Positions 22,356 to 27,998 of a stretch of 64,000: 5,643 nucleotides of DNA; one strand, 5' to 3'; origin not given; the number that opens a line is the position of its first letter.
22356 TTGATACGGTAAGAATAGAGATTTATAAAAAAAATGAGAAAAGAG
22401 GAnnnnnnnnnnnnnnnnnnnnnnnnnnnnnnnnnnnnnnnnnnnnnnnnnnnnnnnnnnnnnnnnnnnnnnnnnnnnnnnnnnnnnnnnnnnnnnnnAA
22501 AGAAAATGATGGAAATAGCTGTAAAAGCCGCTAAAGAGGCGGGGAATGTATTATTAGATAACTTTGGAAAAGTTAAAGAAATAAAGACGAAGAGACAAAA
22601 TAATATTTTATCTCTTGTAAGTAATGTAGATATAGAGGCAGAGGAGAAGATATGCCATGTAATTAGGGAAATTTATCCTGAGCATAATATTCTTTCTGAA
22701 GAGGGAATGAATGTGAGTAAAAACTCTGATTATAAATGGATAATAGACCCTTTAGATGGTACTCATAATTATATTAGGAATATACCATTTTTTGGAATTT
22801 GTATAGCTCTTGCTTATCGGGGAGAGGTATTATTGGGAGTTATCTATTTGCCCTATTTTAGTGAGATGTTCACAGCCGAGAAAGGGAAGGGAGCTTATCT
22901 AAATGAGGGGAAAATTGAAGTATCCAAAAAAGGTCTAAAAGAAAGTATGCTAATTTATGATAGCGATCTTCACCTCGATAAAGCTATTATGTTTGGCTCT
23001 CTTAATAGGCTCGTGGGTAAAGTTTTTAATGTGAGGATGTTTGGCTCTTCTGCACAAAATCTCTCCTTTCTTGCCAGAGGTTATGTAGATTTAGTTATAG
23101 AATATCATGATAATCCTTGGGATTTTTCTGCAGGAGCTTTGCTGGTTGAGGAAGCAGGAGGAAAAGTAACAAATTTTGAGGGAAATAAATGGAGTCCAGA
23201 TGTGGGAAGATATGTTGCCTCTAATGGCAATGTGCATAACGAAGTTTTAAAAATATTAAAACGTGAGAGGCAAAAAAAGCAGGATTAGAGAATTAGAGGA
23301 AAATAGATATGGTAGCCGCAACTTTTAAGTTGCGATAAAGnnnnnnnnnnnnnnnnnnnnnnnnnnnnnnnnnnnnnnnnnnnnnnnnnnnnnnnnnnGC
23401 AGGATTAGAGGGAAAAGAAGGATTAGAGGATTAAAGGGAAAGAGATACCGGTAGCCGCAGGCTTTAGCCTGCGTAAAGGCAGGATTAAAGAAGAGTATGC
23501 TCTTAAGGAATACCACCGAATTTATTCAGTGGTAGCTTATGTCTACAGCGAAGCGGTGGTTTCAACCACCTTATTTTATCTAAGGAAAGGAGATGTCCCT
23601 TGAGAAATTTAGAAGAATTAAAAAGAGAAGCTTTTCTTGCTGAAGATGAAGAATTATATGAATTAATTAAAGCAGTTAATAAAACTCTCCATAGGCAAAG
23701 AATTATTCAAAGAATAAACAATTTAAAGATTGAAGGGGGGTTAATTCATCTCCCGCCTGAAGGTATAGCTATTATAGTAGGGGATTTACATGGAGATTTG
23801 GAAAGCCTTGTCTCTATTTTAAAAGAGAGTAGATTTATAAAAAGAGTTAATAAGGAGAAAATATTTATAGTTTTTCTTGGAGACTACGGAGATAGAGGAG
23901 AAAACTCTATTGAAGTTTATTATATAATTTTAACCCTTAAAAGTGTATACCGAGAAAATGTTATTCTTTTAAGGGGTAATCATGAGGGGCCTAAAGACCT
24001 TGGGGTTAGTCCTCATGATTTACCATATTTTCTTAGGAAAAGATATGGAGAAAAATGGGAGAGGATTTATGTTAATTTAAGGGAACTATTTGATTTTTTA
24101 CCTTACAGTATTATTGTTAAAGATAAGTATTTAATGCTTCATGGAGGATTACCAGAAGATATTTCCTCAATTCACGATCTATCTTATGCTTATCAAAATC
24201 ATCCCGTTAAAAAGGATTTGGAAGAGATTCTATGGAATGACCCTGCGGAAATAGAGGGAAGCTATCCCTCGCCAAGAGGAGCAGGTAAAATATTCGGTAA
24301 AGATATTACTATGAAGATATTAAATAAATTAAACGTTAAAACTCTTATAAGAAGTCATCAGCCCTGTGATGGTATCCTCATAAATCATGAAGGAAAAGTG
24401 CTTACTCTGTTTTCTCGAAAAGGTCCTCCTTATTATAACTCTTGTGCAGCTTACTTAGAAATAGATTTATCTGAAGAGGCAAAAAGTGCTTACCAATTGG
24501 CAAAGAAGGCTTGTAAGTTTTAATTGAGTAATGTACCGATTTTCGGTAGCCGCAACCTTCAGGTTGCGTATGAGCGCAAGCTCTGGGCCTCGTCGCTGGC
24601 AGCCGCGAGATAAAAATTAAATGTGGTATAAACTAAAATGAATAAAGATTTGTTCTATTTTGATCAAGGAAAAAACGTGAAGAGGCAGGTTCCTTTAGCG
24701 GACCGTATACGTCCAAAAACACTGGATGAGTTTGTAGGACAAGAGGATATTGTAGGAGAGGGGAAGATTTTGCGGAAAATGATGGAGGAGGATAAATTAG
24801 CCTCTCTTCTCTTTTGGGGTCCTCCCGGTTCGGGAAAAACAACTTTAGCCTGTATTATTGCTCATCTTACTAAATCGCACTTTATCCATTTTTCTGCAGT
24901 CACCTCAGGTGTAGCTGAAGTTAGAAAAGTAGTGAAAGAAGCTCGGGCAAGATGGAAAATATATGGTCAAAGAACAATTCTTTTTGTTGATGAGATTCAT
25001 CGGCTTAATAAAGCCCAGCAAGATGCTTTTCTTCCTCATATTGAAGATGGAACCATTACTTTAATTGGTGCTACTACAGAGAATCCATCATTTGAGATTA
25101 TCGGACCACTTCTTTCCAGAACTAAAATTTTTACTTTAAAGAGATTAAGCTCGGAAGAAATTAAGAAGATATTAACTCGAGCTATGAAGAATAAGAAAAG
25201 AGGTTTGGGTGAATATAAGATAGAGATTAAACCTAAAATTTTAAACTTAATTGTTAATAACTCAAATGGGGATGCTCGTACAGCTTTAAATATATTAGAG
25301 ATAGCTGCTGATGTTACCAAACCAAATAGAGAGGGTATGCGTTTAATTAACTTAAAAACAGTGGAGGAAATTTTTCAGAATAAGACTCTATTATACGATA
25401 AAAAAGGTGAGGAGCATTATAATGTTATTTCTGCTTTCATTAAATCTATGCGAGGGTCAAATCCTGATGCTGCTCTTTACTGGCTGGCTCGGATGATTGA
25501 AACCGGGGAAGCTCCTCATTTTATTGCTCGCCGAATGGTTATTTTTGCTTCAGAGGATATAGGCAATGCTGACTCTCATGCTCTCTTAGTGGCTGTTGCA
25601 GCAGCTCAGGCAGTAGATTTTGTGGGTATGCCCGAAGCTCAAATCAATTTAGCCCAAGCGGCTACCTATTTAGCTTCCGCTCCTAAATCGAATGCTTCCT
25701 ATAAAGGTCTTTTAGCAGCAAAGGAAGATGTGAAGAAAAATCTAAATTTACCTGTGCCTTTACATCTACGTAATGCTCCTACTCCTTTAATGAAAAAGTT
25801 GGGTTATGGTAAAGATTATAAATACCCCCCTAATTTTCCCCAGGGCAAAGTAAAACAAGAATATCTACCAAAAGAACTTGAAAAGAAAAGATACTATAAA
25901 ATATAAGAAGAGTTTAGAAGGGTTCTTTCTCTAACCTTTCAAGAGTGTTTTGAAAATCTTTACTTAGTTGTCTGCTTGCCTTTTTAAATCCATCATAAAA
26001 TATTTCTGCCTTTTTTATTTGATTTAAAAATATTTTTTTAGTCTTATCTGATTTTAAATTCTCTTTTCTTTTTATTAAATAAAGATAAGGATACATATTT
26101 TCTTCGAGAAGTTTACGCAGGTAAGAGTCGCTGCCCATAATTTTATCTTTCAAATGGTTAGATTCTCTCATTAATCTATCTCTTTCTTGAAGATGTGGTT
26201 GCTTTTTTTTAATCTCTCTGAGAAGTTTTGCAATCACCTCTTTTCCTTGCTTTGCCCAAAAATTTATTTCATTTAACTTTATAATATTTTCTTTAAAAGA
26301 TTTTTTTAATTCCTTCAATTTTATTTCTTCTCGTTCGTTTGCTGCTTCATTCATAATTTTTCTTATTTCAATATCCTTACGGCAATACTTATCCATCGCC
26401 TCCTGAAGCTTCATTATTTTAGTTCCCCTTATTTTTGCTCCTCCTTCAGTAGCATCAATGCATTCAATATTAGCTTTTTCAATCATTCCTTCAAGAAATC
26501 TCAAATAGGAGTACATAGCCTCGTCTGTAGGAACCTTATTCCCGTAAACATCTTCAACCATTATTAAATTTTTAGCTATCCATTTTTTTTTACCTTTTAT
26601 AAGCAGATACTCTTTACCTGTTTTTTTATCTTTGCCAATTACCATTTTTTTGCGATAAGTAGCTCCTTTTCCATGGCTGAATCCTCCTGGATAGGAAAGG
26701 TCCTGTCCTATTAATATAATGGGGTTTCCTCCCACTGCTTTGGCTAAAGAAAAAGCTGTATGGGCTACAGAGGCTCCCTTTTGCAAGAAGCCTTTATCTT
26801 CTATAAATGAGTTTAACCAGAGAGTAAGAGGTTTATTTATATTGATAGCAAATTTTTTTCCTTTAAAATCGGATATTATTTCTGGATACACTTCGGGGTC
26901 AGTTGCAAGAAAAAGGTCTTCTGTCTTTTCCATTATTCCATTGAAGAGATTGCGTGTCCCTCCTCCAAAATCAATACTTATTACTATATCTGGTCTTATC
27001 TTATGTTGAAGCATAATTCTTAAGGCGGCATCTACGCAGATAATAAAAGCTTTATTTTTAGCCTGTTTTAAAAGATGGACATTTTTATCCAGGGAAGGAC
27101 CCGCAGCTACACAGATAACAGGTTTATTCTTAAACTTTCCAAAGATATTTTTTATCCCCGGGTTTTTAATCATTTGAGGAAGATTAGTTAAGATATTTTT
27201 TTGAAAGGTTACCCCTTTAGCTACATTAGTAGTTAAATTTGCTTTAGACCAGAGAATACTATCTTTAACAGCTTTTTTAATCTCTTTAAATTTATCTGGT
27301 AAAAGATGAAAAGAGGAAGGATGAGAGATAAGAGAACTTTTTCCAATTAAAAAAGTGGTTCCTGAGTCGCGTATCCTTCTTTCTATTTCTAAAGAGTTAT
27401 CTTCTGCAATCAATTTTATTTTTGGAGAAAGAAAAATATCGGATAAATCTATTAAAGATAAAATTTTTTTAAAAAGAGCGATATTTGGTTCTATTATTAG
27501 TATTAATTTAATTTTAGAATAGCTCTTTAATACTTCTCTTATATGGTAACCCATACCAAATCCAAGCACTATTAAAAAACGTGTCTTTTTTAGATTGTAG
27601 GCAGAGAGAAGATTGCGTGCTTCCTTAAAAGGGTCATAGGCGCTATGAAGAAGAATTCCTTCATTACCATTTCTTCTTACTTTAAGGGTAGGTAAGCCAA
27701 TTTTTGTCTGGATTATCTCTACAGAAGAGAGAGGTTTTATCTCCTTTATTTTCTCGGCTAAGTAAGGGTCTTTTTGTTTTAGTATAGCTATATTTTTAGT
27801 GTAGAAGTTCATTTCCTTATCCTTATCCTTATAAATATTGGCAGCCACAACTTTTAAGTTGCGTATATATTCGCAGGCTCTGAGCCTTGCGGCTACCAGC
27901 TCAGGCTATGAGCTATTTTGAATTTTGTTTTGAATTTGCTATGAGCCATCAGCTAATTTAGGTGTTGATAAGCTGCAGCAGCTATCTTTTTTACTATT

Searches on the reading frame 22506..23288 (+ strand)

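Call 51: search_protein_families(library=pfam, proteins=[window:22506-23288:+], max_evalue=0.00001)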
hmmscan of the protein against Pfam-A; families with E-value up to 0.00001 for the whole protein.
window:22506-23288:+ (260 aa): 1 family
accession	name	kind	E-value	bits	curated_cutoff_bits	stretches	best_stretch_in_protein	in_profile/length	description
PF00459.30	Inositol_P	-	7.4e-63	213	27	1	2-251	6-266/271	Inositol monophosphatase family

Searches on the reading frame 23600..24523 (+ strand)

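Call 51: search_protein_families(library=pfam, proteins=[window:23600-24523:+], max_evalue=0.00001)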
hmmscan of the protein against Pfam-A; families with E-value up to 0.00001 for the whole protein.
window:23600-24523:+ (307 aa): 1 family
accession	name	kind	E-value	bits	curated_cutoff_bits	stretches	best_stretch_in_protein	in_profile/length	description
PF00149.33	Metallophos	-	4.4e-27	96.2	21.5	1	58-256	4-190/191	Calcineurin-like phosphoesterase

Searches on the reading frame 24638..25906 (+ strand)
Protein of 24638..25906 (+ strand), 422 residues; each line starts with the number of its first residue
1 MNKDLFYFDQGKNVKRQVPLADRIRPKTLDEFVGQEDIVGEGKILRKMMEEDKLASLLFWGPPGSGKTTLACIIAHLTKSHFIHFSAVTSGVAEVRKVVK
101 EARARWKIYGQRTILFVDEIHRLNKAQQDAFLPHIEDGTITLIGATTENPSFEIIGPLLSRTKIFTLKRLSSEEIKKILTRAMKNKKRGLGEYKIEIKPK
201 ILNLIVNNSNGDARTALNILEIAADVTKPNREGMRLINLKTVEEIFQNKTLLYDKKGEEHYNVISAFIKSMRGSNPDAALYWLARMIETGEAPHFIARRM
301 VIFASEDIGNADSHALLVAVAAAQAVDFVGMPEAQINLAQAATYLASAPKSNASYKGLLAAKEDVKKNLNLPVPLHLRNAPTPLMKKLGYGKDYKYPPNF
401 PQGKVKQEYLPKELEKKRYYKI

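Call 29: search_protein_families(library=pfam, proteins=[window:24638-25906:+], max_evalue=0.001)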
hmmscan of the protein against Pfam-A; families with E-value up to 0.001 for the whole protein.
window:24638-25906:+ (422 aa): 13 families
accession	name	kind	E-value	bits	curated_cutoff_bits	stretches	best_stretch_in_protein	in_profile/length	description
PF12002.13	MgsA_C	-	9.9e-66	221.2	27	1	273-421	1-149/167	MgsA AAA+ ATPase C terminal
PF16193.11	AAA_assoc_2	-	1.2e-27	96.4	34.3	1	192-272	2-81/81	AAA C-terminal domain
PF05496.18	RuvB_N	-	5.6e-17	62.4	27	1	24-143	1-116/159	Holliday junction DNA helicase RuvB P-loop domain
PF00004.35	AAA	-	5.1e-16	59.8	21.2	1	57-164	1-125/131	ATPase family associated with various cellular activities (AAA)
PF07728.20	AAA_5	-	2.1e-06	28.2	22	1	57-148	2-103/139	AAA domain (dynein-related subfamily)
PF20720.3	nSTAND3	-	2.8e-05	24.3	27.2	1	56-203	19-150/155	Novel STAND NTPase 3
PF00158.32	Sigma54_activat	-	3.1e-05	24.2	20.2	0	112-149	94-131/168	Sigma-54 interaction domain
PF06068.19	TIP49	-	4.2e-05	23.3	23.8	1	28-89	22-87/347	TIP49 P-loop domain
PF21960.2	RCF1-5-like_lid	-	8.4e-05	22.9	27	1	194-224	11-42/43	RCF1/5-like, AAA+ ATPase lid domain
PF01078.27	Mg_chelatase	-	0.00011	22.1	20.3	0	56-90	24-62/207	Magnesium chelatase, subunit ChlI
PF07724.20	AAA_2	-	0.00031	21.3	27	1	53-141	2-105/166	AAA domain (Cdc48 subfamily)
PF13173.12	AAA_14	-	0.00037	20.9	27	1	59-174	7-127/129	AAA domain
PF13401.12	AAA_22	-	0.00069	20.4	27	0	56-88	7-42/130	AAA domain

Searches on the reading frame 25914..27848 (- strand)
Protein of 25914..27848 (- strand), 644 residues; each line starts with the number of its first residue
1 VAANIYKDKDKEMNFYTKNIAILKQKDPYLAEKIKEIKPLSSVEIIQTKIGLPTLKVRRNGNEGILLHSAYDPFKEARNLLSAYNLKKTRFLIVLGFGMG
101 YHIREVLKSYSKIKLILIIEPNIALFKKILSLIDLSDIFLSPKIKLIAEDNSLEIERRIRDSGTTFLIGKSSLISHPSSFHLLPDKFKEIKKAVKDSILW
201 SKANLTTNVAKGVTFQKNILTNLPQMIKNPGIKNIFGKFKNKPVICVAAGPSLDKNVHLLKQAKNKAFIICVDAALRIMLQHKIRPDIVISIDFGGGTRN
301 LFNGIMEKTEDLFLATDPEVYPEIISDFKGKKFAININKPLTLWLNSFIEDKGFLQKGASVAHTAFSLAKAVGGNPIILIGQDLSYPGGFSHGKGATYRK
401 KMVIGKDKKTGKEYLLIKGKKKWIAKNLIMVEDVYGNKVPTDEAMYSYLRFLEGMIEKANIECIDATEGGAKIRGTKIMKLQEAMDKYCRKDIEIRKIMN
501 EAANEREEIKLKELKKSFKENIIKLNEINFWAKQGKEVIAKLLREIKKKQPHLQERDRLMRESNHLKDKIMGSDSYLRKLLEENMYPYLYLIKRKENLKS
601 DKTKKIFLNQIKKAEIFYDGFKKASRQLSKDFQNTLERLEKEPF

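Call 3: search_protein_families(library=pfam, proteins=[window:25914-27848:-], max_evalue=0.1)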
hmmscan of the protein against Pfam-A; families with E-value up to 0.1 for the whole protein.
window:25914-27848:- (644 aa): 2 families
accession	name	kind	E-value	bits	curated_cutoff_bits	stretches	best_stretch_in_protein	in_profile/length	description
PF01973.23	MptE-like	-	2.3e-46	158.1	34.6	1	217-387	1-169/171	6-hydroxymethylpterin diphosphokinase MptE-like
PF20157.4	Maf_flag10_N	-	1.1e-07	32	23.5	1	87-139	110-161/228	Glycosyltransferase Maf N-terminal domain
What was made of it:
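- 25914..27848 (-): Maf-type putative flagellin glycosyltransferase. Pfam MptE-like E=2.3e-46 and Maf_flag10_N E=1.1e-7 (call 3).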
